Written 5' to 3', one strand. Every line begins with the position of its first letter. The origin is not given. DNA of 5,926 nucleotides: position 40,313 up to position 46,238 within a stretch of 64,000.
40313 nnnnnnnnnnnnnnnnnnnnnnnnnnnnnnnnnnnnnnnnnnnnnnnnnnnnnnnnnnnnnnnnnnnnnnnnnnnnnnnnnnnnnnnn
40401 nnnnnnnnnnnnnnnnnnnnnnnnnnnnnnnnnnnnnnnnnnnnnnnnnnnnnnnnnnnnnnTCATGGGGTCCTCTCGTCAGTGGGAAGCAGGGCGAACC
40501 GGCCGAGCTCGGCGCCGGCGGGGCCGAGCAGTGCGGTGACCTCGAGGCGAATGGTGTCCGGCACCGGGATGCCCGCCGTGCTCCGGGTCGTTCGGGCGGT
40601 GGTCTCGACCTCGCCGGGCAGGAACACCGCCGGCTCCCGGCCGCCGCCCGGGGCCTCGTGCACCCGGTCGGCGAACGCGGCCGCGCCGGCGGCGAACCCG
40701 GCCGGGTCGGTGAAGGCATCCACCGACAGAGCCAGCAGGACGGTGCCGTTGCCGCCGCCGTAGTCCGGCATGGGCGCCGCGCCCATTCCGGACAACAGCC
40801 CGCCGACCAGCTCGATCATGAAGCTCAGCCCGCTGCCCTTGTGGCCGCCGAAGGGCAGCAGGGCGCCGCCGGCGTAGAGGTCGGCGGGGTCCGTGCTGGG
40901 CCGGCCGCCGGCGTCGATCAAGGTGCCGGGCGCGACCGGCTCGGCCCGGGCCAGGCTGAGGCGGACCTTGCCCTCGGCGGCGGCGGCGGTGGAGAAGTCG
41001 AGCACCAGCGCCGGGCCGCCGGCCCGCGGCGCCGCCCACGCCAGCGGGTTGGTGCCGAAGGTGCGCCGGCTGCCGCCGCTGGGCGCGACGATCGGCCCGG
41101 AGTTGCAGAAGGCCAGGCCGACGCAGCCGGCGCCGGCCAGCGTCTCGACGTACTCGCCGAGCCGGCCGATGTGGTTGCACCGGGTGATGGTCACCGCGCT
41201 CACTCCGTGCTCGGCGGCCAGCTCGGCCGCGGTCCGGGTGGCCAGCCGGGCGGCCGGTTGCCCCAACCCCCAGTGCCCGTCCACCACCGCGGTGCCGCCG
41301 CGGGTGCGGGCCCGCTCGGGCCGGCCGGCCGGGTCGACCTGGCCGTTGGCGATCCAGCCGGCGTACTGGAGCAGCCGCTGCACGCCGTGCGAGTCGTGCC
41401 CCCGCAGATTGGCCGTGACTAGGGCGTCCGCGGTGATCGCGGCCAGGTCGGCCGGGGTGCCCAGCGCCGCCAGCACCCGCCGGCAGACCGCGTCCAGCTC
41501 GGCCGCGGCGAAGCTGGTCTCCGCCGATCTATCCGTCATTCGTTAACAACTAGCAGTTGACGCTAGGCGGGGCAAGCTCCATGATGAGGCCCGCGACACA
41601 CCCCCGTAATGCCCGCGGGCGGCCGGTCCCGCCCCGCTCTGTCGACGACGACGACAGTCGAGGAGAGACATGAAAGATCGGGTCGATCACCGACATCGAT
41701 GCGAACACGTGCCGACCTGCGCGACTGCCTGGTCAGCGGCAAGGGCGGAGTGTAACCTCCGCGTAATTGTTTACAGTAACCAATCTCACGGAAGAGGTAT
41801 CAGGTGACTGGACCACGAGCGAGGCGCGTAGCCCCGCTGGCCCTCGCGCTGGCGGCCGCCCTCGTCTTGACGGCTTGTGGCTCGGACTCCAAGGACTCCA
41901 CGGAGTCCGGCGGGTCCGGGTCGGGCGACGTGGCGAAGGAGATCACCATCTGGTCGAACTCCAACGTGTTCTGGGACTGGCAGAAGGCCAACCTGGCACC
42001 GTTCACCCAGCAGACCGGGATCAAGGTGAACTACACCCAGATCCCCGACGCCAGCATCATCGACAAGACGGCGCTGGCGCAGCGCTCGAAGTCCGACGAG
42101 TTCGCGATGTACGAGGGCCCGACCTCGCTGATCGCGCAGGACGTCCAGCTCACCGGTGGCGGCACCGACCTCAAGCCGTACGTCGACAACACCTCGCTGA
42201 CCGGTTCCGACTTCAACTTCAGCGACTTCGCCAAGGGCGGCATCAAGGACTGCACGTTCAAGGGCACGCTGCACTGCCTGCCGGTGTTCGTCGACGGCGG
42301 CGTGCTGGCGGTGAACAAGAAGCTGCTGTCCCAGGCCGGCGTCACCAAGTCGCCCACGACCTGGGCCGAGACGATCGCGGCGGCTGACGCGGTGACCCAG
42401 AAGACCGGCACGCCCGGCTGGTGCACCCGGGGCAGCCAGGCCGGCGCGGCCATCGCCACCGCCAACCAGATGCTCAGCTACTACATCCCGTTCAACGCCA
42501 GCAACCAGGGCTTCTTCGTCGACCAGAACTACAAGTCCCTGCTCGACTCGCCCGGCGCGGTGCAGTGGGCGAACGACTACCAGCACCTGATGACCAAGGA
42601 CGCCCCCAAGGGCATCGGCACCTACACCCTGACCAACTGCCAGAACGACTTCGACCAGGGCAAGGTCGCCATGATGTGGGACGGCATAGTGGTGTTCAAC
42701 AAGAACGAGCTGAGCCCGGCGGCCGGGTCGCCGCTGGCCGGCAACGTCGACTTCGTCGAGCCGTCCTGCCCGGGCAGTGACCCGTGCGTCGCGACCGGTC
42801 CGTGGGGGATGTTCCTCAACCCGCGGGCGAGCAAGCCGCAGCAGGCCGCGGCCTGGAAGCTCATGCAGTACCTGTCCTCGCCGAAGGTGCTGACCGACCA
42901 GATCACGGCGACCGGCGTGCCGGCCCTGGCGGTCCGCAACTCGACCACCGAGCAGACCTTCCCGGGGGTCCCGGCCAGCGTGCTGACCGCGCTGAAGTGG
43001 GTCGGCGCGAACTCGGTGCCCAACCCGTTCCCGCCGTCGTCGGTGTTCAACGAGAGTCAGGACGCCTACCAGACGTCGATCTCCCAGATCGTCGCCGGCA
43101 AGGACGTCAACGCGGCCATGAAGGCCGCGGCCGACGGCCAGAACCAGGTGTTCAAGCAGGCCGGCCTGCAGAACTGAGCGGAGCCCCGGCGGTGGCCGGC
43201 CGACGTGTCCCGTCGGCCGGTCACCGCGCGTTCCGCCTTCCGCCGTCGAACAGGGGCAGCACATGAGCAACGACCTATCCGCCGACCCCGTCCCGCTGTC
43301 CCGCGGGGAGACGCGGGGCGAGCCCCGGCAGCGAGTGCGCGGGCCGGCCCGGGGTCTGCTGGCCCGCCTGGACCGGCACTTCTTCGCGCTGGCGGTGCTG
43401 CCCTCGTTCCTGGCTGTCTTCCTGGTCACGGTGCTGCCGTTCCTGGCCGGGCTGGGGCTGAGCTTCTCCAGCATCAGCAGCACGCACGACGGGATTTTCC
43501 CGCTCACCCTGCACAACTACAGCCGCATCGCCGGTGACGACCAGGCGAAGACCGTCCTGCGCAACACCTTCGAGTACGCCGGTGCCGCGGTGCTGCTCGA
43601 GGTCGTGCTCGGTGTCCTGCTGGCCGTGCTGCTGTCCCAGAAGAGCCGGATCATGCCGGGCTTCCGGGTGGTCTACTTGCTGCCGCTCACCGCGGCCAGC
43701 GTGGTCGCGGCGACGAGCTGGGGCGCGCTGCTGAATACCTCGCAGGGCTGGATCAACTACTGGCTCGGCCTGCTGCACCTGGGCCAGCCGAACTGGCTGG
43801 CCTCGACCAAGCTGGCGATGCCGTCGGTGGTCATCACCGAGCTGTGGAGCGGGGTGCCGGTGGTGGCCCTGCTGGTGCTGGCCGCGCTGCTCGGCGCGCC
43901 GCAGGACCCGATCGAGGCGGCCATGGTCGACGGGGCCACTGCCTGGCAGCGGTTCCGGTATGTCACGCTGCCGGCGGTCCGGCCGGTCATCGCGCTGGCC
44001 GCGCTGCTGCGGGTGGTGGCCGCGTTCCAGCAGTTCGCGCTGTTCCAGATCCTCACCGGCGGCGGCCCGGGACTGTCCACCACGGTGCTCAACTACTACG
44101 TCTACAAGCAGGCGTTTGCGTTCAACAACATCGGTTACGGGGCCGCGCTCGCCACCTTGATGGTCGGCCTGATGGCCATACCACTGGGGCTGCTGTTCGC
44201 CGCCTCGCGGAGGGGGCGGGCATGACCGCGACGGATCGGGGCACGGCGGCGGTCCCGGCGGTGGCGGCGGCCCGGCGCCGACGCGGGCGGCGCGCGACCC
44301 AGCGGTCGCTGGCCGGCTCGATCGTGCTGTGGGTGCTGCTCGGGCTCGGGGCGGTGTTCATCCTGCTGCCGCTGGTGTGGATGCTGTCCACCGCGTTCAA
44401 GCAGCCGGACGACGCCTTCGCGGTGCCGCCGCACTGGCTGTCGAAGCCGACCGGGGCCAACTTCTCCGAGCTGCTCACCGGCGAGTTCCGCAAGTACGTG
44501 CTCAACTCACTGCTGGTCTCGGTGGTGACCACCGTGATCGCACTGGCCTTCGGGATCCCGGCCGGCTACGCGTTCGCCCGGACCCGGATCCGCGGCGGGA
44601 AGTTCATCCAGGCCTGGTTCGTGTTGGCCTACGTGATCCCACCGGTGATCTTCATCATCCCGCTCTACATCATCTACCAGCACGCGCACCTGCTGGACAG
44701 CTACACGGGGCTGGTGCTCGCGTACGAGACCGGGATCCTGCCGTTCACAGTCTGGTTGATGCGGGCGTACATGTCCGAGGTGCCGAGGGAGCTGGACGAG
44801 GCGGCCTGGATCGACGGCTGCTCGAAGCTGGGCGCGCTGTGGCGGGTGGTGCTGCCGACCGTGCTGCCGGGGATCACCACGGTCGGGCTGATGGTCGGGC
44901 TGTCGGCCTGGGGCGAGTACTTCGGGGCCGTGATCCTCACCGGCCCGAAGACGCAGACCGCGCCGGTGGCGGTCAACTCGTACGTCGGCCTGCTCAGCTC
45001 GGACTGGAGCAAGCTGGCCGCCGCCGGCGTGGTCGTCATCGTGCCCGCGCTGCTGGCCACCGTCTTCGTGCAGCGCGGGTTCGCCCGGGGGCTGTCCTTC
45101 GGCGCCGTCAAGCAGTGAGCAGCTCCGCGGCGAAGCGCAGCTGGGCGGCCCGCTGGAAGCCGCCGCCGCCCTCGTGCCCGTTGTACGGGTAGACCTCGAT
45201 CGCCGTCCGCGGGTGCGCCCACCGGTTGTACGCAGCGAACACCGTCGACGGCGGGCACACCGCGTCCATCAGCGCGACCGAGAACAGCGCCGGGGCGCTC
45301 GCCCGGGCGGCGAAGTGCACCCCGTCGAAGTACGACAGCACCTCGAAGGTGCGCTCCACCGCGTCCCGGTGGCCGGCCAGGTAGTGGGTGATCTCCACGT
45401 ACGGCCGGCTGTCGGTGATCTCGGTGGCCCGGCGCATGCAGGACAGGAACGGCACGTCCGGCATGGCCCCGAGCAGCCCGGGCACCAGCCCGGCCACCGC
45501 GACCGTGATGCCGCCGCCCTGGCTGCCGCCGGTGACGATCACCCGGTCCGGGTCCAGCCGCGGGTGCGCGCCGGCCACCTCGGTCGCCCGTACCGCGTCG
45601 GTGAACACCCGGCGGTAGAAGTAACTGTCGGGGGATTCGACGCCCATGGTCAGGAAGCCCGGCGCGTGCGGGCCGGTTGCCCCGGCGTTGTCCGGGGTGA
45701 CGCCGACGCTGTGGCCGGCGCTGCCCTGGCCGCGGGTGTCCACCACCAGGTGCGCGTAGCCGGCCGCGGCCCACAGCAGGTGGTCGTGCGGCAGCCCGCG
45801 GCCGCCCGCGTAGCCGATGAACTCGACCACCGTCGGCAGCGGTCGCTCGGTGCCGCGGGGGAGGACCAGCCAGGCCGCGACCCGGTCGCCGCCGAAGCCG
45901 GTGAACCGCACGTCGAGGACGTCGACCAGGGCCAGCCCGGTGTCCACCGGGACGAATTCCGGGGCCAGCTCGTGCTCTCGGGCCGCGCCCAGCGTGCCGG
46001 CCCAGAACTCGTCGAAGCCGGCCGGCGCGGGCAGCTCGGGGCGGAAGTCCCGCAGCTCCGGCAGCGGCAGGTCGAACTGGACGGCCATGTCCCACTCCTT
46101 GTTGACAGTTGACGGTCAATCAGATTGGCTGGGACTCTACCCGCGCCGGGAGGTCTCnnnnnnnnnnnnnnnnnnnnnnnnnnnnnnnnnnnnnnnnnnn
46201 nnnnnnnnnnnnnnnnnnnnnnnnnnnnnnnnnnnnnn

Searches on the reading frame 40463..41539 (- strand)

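Call 42: search_protein_families(library=pfam, max_evalue=0.0001, proteins=[window:40463-41539:-])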
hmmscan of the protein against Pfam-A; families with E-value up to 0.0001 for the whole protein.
window:40463-41539:- (358 aa): 1 family
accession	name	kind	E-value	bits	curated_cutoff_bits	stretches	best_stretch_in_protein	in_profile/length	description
PF02615.19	Ldh_2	-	8.4e-99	331.3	38.8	1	11-330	2-328/333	Malate/L-lactate dehydrogenase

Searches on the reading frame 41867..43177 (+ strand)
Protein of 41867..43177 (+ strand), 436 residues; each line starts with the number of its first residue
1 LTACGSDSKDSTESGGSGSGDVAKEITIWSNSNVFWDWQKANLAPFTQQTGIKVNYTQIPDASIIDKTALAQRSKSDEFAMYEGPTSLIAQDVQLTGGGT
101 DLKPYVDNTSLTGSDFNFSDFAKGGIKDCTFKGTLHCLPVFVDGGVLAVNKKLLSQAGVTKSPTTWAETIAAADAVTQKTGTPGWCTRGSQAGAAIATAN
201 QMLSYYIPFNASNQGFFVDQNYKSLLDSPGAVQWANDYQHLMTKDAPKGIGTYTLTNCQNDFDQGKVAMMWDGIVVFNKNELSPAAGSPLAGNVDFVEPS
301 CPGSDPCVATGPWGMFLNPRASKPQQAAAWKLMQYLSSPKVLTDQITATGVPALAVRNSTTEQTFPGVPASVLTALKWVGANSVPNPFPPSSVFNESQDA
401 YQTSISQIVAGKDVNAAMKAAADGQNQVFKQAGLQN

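Call 42: search_protein_families(library=pfam, max_evalue=0.0001, proteins=[window:41867-43177:+])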
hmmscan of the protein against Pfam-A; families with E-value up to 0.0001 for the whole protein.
window:41867-43177:+ (436 aa): 2 families
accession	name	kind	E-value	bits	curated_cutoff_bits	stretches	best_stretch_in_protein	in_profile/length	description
PF01547.30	SBP_bac_1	-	5.8e-25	89.4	26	1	42-340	14-304/307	Bacterial extracellular solute-binding protein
PF13416.11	SBP_bac_8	-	1.5e-23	84.4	27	1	44-352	4-259/279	Bacterial extracellular solute-binding protein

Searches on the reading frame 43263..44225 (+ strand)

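Call 43: search_protein_families(library=pfam, max_evalue=0.0001, proteins=[window:43263-44225:+])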
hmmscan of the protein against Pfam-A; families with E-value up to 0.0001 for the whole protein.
window:43263-44225:+ (320 aa): 1 family
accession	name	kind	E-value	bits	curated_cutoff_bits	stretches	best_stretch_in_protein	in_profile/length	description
PF00528.27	BPD_transp_1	-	3.6e-15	56.6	26.4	1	114-314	2-173/184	Binding-protein-dependent transport system inner membrane component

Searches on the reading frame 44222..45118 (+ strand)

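Call 43: search_protein_families(library=pfam, max_evalue=0.0001, proteins=[window:44222-45118:+])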
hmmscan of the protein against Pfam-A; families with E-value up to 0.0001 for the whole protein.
window:44222-45118:+ (298 aa): 1 family
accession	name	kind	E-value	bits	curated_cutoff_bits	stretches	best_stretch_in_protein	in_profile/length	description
PF00528.27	BPD_transp_1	-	5.1e-17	62.6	26.4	1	111-287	1-178/184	Binding-protein-dependent transport system inner membrane component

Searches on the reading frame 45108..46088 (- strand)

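Call 43: search_protein_families(library=pfam, max_evalue=0.0001, proteins=[window:45108-46088:-])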
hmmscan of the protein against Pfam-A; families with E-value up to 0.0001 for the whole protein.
window:45108-46088:- (326 aa): 3 families
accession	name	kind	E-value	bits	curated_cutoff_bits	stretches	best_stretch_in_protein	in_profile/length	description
PF05448.18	AXE1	-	1.6e-105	352.8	21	1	4-322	3-320/321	Acetyl xylan esterase (AXE1)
PF00326.27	Peptidase_S9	-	2.7e-10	40.5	22.6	1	160-315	43-197/213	Prolyl oligopeptidase family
PF02129.25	Peptidase_S15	-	1e-05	25.8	23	1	67-125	2-67/262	X-Pro dipeptidyl-peptidase (S15 family)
